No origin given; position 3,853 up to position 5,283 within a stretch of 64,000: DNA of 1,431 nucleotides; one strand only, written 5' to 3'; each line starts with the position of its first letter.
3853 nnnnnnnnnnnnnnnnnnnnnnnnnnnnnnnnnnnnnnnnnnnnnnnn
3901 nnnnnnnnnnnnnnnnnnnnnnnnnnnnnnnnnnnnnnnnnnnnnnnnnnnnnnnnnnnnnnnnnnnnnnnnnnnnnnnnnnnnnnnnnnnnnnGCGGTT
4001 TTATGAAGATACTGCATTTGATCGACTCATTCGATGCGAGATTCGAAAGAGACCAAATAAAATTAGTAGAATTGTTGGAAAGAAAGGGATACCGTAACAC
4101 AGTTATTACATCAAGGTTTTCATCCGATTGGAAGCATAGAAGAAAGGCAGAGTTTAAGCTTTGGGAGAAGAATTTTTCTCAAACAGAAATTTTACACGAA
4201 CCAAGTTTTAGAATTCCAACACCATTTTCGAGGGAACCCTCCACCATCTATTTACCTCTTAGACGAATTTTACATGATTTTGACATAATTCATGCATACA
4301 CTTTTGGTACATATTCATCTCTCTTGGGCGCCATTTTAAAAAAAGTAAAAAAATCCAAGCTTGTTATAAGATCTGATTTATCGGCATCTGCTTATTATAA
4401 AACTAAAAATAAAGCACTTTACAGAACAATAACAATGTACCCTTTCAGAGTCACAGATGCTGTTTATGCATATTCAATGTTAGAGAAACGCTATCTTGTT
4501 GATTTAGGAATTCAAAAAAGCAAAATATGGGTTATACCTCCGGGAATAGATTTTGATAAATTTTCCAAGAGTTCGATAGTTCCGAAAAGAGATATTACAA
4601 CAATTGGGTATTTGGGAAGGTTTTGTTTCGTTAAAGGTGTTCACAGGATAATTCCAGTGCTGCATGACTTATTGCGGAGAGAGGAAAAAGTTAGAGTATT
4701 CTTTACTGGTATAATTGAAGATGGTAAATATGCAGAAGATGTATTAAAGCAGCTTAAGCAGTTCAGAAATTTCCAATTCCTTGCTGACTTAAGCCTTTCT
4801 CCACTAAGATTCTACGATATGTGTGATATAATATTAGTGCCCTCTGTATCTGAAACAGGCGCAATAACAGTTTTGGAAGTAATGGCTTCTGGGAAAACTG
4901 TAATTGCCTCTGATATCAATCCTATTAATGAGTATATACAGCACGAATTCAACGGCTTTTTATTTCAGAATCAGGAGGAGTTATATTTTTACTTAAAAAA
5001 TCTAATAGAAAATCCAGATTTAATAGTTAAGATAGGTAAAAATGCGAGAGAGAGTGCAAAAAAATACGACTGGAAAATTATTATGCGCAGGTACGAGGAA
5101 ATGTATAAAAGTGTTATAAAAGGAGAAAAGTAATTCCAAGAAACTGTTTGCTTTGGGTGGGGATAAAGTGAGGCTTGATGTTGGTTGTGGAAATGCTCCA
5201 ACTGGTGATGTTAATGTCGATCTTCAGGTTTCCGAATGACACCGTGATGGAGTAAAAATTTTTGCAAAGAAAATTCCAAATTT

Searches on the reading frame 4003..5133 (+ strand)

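Call 60: search_protein_families(library=pfam, proteins=[window:4003-5133:+], max_evalue=1e-10)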
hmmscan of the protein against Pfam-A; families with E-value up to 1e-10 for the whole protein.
window:4003-5133:+ (376 aa): 3 families
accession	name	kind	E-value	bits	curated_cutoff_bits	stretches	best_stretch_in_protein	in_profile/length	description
PF00534.26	Glycos_transf_1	-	7.2e-24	84.7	26.4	1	197-350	14-171/172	Glycosyl transferases group 1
PF13692.12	Glyco_trans_1_4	-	7.7e-17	62.3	27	1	200-337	3-142/142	Glycosyl transferases group 1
PF13439.12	Glyco_transf_4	-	2.9e-13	50.6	28.5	1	21-185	11-169/170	Glycosyltransferase Family 4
